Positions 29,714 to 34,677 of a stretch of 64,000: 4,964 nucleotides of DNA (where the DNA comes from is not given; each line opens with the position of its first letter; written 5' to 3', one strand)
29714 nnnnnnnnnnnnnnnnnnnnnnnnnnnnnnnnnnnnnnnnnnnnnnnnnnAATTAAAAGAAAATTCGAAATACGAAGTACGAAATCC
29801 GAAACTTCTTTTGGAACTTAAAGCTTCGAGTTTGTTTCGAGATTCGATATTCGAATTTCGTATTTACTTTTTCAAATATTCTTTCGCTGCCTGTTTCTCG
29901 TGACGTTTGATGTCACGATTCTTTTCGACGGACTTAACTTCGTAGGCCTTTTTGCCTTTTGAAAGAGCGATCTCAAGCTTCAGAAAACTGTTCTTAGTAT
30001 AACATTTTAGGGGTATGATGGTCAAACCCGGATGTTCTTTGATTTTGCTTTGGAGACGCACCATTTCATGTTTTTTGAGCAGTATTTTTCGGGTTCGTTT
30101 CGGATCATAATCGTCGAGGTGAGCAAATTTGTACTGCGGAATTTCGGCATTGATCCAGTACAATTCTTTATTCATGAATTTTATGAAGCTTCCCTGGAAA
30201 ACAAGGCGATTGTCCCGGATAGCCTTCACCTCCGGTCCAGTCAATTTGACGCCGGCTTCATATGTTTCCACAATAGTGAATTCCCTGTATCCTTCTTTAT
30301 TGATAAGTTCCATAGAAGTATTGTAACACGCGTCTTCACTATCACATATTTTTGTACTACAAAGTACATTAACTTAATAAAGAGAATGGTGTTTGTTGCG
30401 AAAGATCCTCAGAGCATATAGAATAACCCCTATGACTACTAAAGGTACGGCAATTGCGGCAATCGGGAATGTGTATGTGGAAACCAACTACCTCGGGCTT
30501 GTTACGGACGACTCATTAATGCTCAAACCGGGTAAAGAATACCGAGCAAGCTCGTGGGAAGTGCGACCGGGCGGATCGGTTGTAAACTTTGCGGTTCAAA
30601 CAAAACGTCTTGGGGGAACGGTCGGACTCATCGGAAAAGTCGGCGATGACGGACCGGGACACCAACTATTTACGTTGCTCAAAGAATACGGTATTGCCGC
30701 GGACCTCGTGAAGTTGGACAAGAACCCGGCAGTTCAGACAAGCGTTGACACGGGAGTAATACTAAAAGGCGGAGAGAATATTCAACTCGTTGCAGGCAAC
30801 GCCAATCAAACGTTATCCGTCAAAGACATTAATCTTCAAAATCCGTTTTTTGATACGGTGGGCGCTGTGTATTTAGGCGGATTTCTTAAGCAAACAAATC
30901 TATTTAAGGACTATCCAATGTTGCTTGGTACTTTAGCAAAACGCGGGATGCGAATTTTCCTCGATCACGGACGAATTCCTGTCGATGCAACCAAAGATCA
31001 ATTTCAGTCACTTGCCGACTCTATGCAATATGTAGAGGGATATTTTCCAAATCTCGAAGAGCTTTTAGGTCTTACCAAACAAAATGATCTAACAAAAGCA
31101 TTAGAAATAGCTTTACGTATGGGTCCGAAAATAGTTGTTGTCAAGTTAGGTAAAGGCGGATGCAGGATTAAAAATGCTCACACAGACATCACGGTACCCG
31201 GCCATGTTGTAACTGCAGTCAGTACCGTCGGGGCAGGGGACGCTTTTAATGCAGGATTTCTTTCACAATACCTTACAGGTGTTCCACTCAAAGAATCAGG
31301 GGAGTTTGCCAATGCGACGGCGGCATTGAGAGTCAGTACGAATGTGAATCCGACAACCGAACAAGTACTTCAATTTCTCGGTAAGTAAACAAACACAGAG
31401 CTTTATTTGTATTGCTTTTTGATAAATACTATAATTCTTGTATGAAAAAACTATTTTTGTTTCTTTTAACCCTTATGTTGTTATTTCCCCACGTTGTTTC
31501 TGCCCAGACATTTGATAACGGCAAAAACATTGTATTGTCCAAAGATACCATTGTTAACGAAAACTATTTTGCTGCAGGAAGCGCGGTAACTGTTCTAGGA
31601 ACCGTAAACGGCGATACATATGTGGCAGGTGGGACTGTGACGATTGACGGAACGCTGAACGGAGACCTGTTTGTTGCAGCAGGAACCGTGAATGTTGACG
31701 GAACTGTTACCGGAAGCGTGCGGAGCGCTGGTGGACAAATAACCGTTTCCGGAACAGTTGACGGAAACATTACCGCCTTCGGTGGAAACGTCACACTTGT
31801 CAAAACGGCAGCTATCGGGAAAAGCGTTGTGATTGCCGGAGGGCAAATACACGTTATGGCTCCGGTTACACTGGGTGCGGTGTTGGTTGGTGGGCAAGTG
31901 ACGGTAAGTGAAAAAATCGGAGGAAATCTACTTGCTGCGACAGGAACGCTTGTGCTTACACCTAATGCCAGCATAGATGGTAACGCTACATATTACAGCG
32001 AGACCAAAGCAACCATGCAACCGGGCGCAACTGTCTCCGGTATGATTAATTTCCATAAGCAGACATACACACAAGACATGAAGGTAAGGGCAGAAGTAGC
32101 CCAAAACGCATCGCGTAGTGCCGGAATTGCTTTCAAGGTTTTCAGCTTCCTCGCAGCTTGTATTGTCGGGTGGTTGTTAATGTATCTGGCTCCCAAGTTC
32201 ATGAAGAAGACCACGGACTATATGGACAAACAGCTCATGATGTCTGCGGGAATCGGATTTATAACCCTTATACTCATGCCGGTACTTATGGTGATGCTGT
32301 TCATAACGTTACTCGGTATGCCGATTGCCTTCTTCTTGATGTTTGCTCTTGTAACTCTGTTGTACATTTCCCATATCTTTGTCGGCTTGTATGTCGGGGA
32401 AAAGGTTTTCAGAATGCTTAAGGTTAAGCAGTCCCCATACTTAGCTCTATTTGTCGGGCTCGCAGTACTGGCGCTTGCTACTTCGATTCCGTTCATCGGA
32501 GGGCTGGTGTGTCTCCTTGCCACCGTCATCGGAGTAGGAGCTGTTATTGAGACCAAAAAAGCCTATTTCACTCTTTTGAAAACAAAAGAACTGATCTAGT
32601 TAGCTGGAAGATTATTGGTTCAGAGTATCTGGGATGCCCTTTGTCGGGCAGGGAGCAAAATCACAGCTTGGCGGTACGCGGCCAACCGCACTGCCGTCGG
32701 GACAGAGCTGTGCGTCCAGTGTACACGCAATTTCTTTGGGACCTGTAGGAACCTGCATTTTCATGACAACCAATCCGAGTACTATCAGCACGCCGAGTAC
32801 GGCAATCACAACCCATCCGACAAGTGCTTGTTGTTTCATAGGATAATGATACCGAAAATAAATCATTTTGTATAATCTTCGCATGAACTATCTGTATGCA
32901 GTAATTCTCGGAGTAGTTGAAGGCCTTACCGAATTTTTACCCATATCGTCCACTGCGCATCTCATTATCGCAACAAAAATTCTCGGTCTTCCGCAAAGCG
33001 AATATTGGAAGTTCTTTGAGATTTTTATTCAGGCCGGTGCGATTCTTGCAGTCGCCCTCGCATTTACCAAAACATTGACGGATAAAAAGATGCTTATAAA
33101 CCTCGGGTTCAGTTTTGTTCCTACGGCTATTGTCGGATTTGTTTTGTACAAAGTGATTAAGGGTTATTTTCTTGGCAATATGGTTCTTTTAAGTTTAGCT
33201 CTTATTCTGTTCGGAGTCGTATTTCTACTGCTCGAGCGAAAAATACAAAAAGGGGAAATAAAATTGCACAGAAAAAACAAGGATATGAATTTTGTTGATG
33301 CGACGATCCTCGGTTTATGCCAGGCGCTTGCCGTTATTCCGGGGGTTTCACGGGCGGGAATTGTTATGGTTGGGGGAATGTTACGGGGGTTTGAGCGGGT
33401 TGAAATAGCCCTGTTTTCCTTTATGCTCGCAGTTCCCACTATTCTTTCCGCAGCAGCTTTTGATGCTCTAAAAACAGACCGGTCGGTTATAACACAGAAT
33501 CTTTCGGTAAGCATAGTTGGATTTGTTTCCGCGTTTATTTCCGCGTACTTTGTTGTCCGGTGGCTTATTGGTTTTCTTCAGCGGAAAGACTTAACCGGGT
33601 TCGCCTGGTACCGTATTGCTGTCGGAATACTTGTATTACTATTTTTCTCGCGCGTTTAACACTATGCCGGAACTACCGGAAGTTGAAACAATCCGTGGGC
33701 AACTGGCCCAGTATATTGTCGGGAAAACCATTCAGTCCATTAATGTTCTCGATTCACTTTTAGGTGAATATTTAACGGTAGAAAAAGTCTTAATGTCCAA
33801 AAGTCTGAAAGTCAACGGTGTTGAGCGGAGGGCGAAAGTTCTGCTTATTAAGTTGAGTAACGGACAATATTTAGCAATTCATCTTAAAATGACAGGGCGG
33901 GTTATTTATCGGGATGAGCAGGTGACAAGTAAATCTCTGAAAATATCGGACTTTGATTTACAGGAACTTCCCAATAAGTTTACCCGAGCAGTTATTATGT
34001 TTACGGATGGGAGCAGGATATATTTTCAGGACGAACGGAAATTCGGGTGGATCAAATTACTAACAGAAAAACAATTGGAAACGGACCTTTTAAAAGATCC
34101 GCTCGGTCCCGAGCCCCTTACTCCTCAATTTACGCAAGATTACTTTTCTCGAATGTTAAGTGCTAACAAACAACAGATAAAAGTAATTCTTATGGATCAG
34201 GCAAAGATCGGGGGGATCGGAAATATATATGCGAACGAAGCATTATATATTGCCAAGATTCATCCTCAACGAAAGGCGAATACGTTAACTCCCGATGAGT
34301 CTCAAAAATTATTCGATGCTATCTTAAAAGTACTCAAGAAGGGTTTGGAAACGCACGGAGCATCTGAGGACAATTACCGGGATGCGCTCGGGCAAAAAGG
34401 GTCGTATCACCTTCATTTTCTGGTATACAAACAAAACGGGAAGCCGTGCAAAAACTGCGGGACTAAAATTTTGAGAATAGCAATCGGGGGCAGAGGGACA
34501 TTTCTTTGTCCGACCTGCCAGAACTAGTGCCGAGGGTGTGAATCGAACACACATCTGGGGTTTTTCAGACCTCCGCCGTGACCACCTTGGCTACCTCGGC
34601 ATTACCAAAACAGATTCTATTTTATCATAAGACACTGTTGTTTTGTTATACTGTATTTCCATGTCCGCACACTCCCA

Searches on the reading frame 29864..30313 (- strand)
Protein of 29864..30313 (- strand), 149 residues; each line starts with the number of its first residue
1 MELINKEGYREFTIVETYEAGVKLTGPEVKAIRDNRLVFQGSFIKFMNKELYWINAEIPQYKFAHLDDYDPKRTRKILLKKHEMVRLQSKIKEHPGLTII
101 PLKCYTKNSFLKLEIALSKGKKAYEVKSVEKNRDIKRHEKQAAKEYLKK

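Call 12: search_protein_families(library=pfam, proteins=[window:29864-30313:-], max_evalue=0.001)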
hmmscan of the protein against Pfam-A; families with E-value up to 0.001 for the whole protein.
window:29864-30313:- (149 aa): 1 family
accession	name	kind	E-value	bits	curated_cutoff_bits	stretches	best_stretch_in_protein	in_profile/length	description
PF01668.23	SmpB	-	1.2e-39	135.9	27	1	5-144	4-142/143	SmpB protein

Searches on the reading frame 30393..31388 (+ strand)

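Call 12: search_protein_families(library=pfam, proteins=[window:30393-31388:+], max_evalue=0.001)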
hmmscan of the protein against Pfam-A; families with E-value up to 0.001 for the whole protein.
window:30393-31388:+ (331 aa): 1 family
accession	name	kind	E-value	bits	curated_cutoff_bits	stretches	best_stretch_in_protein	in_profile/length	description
PF00294.29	PfkB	-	8.2e-45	153.9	25.8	1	32-315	12-291/302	pfkB family carbohydrate kinase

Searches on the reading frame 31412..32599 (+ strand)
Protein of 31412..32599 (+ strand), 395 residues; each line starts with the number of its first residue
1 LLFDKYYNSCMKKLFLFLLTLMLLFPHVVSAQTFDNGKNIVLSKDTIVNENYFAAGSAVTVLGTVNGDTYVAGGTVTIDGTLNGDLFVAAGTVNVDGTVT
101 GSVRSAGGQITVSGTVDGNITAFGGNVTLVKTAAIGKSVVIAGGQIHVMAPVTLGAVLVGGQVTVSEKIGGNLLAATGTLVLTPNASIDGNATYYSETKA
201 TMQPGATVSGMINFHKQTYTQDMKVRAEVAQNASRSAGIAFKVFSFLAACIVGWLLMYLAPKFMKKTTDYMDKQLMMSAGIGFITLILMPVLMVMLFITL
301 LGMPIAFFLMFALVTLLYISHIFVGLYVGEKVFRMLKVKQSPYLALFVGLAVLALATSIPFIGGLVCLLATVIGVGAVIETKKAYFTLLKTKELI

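Call 12: search_protein_families(library=pfam, proteins=[window:31412-32599:+], max_evalue=0.001)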
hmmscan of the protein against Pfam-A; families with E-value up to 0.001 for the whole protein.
window:31412-32599:+ (395 aa): 1 family
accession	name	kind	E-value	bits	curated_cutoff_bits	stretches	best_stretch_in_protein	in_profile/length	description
PF03961.19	FapA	-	1.7e-06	28.3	31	1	90-207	19-138/272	Flagellar Assembly Protein A beta solenoid domain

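Call 99: search_protein_families(library=ncbifam, proteins=[window:31412-32599:+], max_evalue=0.01)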
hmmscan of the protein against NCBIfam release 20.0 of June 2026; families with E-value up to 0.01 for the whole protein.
window:31412-32599:+ (395 aa): 0 families

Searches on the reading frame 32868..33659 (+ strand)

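Call 13: search_protein_families(library=pfam, proteins=[window:32868-33659:+], max_evalue=0.001)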
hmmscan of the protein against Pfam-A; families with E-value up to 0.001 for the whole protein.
window:32868-33659:+ (263 aa): 1 family
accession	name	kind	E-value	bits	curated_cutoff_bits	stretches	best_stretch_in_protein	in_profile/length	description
PF02673.24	BacA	-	4.9e-68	230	33.4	1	11-255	1-257/257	Bacitracin resistance protein BacA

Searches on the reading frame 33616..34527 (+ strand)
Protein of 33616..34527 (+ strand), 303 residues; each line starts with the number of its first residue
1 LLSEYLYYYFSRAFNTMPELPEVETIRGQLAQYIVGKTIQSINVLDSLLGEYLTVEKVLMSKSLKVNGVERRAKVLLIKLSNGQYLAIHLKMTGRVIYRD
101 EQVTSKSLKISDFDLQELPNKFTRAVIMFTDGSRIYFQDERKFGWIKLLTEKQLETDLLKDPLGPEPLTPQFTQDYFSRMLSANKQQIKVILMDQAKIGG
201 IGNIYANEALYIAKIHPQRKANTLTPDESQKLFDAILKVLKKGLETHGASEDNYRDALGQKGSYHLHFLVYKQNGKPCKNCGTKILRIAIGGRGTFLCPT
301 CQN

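Call 13: search_protein_families(library=pfam, proteins=[window:33616-34527:+], max_evalue=0.001)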
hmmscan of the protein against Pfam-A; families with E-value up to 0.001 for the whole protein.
window:33616-34527:+ (303 aa): 4 families
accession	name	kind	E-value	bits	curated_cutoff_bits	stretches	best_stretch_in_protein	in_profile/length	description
PF06831.19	H2TH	-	1.7e-28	98.9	34.7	1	163-250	1-88/93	Formamidopyrimidine-DNA glycosylase H2TH domain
PF01149.29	Fapy_DNA_glyco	-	2.5e-25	89.8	25.5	1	17-145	1-116/117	Formamidopyrimidine-DNA glycosylase N-terminal domain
PF06827.20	zf-FPG_IleRS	-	1.2e-10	41.5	21.3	1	275-302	1-28/30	Zinc finger found in FPG and IleRS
PF05833.16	NFACT_N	-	0.00036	19.9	31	1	171-250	172-250/456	NFACT N-terminal and middle domains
